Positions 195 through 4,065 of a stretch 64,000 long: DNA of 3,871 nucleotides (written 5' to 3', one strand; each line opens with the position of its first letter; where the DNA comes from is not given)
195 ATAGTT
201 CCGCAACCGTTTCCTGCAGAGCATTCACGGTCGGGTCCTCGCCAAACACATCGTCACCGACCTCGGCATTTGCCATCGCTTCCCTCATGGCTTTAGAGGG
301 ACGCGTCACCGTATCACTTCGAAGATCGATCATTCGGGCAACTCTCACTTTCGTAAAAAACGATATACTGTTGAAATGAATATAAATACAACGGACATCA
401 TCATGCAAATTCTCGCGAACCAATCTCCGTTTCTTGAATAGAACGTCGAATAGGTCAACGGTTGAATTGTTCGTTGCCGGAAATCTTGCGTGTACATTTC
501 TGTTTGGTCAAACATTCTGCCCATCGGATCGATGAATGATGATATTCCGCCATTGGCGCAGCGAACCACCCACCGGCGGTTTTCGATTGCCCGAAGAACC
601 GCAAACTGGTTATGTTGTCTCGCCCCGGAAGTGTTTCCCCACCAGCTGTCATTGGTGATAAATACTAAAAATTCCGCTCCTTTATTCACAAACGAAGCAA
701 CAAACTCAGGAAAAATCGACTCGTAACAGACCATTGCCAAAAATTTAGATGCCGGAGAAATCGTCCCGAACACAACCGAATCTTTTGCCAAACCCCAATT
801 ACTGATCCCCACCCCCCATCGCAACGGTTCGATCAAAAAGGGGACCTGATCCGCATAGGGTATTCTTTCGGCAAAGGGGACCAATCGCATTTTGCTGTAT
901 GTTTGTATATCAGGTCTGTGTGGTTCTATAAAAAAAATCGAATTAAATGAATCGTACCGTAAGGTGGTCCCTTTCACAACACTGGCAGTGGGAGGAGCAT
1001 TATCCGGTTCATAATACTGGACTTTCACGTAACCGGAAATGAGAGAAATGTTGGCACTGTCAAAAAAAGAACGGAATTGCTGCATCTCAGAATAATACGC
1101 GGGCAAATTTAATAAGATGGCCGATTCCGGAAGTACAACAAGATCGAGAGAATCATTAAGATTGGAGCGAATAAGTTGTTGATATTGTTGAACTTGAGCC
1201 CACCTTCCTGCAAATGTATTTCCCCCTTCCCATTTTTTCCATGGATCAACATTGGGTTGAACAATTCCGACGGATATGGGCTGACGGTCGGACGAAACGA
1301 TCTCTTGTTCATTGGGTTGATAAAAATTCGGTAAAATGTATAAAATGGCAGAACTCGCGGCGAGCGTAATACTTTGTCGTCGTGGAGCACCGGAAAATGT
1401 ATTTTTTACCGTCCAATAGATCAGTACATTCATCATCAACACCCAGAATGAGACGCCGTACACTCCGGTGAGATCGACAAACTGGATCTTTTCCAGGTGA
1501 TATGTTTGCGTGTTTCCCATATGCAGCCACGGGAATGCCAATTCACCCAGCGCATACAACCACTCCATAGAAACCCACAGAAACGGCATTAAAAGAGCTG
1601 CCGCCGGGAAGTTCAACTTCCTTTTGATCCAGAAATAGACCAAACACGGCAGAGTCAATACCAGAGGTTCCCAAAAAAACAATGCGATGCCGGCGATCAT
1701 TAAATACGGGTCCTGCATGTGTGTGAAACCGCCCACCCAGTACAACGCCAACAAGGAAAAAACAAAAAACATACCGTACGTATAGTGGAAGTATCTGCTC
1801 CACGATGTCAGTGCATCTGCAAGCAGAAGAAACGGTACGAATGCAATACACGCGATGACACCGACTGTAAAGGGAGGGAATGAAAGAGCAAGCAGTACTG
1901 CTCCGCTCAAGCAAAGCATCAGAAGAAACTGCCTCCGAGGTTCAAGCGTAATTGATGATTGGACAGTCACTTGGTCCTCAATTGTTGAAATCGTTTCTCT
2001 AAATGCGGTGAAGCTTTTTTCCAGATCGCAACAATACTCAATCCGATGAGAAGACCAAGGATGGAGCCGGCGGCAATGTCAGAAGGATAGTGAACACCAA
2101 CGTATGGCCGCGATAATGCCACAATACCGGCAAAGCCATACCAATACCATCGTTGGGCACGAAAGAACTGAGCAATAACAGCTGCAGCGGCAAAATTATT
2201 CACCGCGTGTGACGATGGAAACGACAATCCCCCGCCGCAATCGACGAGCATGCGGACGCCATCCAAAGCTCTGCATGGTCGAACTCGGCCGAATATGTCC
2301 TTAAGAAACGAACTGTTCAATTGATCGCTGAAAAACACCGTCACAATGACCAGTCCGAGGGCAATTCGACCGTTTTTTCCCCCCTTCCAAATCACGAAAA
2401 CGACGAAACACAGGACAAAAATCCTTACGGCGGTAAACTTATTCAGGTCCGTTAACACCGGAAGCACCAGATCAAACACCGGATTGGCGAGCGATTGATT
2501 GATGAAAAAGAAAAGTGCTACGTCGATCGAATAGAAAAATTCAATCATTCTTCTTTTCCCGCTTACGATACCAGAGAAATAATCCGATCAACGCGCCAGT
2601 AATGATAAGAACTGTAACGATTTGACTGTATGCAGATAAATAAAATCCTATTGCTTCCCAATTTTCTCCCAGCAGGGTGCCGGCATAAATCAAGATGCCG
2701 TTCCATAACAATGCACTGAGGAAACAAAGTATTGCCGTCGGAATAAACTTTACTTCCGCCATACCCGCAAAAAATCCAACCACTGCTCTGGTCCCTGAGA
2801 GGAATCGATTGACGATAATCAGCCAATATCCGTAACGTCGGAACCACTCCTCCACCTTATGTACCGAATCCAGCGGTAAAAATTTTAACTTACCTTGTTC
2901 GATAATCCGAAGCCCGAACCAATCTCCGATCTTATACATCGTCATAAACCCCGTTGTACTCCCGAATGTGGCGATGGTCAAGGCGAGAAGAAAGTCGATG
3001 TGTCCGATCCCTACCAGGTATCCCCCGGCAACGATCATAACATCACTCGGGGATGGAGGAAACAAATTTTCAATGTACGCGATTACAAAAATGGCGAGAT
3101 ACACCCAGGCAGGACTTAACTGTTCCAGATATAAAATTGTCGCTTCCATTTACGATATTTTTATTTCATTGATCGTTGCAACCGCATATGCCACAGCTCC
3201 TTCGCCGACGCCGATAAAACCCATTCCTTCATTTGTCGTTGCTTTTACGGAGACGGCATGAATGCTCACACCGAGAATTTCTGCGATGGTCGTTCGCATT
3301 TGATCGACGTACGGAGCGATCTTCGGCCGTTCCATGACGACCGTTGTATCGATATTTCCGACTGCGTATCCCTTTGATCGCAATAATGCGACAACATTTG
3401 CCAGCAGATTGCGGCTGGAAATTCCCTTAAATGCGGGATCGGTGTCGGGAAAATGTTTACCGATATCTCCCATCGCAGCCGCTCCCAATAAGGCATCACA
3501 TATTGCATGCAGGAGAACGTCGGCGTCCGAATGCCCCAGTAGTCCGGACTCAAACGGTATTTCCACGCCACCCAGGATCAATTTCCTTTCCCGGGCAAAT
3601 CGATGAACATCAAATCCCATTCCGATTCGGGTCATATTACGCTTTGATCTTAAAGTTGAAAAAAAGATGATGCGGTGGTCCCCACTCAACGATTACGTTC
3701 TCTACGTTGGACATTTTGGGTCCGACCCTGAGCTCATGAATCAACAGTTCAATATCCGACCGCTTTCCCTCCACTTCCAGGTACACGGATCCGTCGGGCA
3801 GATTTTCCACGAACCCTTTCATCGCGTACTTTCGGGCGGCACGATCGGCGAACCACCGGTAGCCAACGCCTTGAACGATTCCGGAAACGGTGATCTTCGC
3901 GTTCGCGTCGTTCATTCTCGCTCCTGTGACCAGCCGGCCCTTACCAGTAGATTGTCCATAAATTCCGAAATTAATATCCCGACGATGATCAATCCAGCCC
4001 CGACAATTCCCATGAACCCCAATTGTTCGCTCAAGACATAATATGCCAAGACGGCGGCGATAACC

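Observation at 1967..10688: A mycobacterial-type polyprenyl-phospho-arabinose (DPA-like) donor pathway in a non-actinobacterial context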

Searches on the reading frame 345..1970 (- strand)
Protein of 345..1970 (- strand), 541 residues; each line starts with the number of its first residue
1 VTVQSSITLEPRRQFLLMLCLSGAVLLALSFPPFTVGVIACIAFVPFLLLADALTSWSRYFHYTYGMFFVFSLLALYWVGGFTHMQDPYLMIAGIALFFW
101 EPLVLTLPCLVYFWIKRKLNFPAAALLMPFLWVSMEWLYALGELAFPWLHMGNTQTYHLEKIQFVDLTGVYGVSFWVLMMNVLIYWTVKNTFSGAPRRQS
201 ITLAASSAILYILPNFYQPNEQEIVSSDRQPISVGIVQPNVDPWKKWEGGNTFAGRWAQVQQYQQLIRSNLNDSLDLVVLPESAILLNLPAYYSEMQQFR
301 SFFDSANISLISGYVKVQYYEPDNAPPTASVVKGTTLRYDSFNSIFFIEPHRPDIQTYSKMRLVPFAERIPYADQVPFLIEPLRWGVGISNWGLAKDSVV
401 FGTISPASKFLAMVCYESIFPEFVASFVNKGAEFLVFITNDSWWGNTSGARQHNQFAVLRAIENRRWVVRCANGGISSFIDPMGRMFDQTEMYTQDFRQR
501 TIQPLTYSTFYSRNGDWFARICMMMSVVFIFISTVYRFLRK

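Call 3: search_protein_families(library=pfam, proteins=[window:345-1970:-])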
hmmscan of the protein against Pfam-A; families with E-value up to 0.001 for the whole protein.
window:345-1970:- (541 aa): 2 families
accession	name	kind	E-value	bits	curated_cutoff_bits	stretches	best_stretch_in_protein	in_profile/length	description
PF20154.4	LNT_N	-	1.3e-30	107.1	27.1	1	24-183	2-159/159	Apolipoprotein N-acyltransferase N-terminal domain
PF00795.27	CN_hydrolase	-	3e-23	82.9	23.2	1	253-502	11-246/256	Carbon-nitrogen hydrolase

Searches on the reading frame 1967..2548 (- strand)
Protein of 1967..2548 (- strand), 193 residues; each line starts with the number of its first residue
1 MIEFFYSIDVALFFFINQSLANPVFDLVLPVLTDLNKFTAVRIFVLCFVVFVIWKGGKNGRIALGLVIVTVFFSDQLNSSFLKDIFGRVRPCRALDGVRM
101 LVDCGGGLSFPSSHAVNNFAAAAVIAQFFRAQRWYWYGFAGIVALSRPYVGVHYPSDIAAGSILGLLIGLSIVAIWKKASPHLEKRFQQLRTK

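Call 3: search_protein_families(library=pfam, proteins=[window:1967-2548:-])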
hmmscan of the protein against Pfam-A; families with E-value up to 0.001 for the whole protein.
window:1967-2548:- (193 aa): 2 families
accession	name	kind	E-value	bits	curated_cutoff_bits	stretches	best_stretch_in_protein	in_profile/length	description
PF01569.27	PAP2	-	2.5e-21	76.2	27.2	1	68-178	5-127/130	PAP2 superfamily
PF14378.12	PAP2_3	-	5.1e-10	39.9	27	1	108-168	125-187/190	PAP2 superfamily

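Call 5: search_protein_families(library=ncbifam, proteins=[window:1967-2548:-], max_evalue=0.001)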
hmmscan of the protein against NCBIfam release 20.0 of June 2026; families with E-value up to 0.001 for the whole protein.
window:1967-2548:- (193 aa): 2 families
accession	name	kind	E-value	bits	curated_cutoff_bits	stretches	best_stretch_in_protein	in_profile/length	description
NF047884.1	UdeprDiPSep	equivalog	1.6e-13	51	250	1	8-174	25-185/188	undecaprenyl-diphosphatase SepP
NF008813.0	PRK11837.1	equivalog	9e-11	42.1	229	1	8-190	5-186/202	undecaprenyl-diphosphate phosphatase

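Call 31: search_solved_structures(query=window:1967-2548:-, max_evalue=0.01, show_alignments=2)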
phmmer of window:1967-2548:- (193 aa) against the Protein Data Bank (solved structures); distinct sequences matched with E-value up to 0.01: 4.
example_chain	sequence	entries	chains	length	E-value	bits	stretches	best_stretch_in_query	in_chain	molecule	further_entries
5jki_A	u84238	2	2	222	3e-07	33.8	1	62-172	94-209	Putative lipid phosphate phosphatase YodM | Phosphatidylglycerophosphatase B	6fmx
6ebu_A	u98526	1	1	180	3.4e-07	33.6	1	6-171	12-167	LpxE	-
7f17_A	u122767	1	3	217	2e-05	27.8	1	83-173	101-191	Acid phosphatase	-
7f18_A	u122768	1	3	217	2.7e-05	27.4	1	83-173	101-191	Acid phosphatase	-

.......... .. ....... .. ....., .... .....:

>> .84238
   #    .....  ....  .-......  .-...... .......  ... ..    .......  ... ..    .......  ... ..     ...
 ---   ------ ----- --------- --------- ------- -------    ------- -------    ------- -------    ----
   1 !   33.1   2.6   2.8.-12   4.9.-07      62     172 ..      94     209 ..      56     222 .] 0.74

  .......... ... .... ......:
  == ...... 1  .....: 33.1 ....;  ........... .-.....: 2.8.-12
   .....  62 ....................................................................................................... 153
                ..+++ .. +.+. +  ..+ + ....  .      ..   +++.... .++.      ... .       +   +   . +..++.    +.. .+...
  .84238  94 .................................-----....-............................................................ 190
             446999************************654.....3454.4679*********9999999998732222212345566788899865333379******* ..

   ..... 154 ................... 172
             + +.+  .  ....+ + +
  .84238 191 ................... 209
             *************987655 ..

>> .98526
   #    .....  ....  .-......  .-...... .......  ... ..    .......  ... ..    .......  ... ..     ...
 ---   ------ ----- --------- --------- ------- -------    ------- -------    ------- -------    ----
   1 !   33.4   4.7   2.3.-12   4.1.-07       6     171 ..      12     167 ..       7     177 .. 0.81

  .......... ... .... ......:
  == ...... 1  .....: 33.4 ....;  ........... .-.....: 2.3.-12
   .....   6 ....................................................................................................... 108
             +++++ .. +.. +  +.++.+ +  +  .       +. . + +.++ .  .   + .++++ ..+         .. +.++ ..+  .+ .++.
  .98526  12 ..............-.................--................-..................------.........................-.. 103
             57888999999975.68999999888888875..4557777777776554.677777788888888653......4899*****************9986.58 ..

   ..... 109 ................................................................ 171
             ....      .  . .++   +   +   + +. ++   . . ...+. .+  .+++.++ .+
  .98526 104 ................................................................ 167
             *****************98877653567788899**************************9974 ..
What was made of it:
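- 1967..2548 (-): PAP2 lipid phosphatase. It is more likely a periplasm-facing C55-PP (or lipid A/PGP) phosphatase than an Rv3807c equivalent. The 5'-phosphatase role is possible but unsupported. The best structures are PgpB/YodM and LpxE (call 31).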

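Call 33: search_protein_families(library=ncbifam, proteins=[window:1967-2548:-], max_evalue=10)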
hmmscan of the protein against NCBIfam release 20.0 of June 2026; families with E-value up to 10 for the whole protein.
window:1967-2548:- (193 aa): 4 families
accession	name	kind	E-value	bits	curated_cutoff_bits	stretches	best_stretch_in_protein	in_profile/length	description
NF047884.1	UdeprDiPSep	equivalog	1.6e-13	51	250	1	8-174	25-185/188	undecaprenyl-diphosphatase SepP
NF008813.0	PRK11837.1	equivalog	9e-11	42.1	229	1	8-190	5-186/202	undecaprenyl-diphosphate phosphatase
NF007975.0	PRK10699.1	equivalog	0.0066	15.9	261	1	106-176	155-228/254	phosphatidylglycerophosphatase B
NF041429.1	EexR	subfamily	0.01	15.9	200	1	27-73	30-75/142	EexR/EexS family entry exclusion protein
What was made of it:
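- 1967..2548 (-): The best curated matches are the Und-PP phosphatases SepP and YbjG (calls 5, 33).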

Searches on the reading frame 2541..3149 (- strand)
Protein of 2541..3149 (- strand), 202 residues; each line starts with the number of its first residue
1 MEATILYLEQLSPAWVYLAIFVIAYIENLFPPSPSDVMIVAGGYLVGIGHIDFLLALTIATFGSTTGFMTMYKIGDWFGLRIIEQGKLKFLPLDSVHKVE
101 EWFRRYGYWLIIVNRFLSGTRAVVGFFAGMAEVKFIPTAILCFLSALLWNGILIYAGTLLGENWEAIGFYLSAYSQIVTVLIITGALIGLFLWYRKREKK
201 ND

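Call 3: search_protein_families(library=pfam, proteins=[window:2541-3149:-])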
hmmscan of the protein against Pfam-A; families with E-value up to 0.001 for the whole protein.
window:2541-3149:- (202 aa): 1 family
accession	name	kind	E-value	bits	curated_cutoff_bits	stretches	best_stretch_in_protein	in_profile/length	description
PF09335.16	VTT_dom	-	1.7e-16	61.3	33.9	1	34-158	2-122/123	VTT domain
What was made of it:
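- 2541..3149 (-): DedA (UptA-like) protein, a probable polyprenyl-phosphate translocase. It would recycle the carrier released by any periplasmic transfer and is not specific to this pathway. VTT domain (call 3).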

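Call 5: search_protein_families(library=ncbifam, proteins=[window:2541-3149:-], max_evalue=0.001)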
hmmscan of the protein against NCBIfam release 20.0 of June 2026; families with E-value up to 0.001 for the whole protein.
window:2541-3149:- (202 aa): 3 families
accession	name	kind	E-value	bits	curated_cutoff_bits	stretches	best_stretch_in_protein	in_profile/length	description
NF052605.1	UndecprPTUptAStph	equivalog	5.9e-23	81.9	300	1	11-185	8-187/197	undecaprenyl phosphate transporter UptA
NF052604.1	UndecprPTUtpABac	equivalog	1.3e-22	80.9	250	1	34-199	30-194/198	undecaprenyl phosphate transporter UptA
NF008102.0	PRK10847.1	equivalog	8.2e-13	48.6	236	1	14-198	27-212/219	DedA family protein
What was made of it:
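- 2541..3149 (-): The best NCBIfam hits are the undecaprenyl-phosphate transporter UptA models, at 81-82 bits, below their cut-offs (call 5).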

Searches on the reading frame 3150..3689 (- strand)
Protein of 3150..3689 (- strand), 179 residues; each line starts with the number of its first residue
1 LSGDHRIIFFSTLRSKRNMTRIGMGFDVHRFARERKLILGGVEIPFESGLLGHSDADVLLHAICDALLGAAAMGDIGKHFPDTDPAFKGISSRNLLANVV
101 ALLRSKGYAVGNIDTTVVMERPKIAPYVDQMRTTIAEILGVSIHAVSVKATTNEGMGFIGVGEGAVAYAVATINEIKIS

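Call 3: search_protein_families(library=pfam, proteins=[window:3150-3689:-])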
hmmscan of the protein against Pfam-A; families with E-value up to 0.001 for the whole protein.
window:3150-3689:- (179 aa): 1 family
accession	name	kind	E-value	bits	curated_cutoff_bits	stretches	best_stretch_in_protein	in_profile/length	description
PF02542.21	YgbB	-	2.9e-69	232.8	26.7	1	21-173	2-154/155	YgbB family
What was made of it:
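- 3150..3635 (-): ispF (MEcPP synthase), a housekeeping neighbour in the same gene run. YgbB family, E 3e-69 (call 3).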

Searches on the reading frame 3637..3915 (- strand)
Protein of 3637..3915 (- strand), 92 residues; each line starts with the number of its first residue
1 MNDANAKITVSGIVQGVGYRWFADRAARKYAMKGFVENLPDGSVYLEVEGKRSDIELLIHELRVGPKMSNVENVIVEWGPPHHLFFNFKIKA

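Call 3: search_protein_families(library=pfam, proteins=[window:3637-3915:-])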
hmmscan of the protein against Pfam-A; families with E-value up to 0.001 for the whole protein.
window:3637-3915:- (92 aa): 1 family
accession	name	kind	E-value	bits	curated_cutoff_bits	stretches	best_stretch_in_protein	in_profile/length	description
PF00708.24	Acylphosphatase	-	3.7e-24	85.3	22.5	1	7-90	2-85/85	Acylphosphatase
